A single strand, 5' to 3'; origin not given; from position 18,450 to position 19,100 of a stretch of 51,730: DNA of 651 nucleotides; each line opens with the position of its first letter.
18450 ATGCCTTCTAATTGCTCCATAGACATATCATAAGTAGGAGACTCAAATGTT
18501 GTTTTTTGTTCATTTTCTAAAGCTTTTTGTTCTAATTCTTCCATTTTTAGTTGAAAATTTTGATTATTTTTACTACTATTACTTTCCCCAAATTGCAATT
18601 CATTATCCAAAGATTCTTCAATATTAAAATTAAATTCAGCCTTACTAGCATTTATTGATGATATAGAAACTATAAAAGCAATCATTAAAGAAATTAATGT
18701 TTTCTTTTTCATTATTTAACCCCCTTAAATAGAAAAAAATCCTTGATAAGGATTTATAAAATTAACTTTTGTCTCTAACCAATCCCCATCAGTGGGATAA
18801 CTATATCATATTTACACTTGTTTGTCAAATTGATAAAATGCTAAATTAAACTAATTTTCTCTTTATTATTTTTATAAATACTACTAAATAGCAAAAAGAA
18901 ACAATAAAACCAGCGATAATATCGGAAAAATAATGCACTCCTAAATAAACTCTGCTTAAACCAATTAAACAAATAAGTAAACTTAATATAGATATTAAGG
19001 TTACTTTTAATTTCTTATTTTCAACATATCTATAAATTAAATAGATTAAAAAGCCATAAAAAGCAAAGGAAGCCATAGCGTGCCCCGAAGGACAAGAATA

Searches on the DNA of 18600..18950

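Call 6: search_rna_families(source=window, start=18600, end=18950, threshold=evalue, max_evalue=10, show_alignments=3)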
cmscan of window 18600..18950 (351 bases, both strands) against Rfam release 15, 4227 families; matches with E-value up to 10: 3.
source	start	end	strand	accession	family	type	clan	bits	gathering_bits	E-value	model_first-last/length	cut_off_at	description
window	18724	18759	-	RF01334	CRISPR-DR21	Gene; CRISPR;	-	17.6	48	2.1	1-37/37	no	CRISPR RNA direct repeat element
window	18624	18707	+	RF02390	sau-41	Gene; sRNA;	-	15.5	80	5.8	1-156/156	no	Staphylococcus sRNA sau-41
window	18857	18900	-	RF03323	mir-3613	Gene; miRNA;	-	13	91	9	22-64/86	no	mir-3613 microRNA precursor family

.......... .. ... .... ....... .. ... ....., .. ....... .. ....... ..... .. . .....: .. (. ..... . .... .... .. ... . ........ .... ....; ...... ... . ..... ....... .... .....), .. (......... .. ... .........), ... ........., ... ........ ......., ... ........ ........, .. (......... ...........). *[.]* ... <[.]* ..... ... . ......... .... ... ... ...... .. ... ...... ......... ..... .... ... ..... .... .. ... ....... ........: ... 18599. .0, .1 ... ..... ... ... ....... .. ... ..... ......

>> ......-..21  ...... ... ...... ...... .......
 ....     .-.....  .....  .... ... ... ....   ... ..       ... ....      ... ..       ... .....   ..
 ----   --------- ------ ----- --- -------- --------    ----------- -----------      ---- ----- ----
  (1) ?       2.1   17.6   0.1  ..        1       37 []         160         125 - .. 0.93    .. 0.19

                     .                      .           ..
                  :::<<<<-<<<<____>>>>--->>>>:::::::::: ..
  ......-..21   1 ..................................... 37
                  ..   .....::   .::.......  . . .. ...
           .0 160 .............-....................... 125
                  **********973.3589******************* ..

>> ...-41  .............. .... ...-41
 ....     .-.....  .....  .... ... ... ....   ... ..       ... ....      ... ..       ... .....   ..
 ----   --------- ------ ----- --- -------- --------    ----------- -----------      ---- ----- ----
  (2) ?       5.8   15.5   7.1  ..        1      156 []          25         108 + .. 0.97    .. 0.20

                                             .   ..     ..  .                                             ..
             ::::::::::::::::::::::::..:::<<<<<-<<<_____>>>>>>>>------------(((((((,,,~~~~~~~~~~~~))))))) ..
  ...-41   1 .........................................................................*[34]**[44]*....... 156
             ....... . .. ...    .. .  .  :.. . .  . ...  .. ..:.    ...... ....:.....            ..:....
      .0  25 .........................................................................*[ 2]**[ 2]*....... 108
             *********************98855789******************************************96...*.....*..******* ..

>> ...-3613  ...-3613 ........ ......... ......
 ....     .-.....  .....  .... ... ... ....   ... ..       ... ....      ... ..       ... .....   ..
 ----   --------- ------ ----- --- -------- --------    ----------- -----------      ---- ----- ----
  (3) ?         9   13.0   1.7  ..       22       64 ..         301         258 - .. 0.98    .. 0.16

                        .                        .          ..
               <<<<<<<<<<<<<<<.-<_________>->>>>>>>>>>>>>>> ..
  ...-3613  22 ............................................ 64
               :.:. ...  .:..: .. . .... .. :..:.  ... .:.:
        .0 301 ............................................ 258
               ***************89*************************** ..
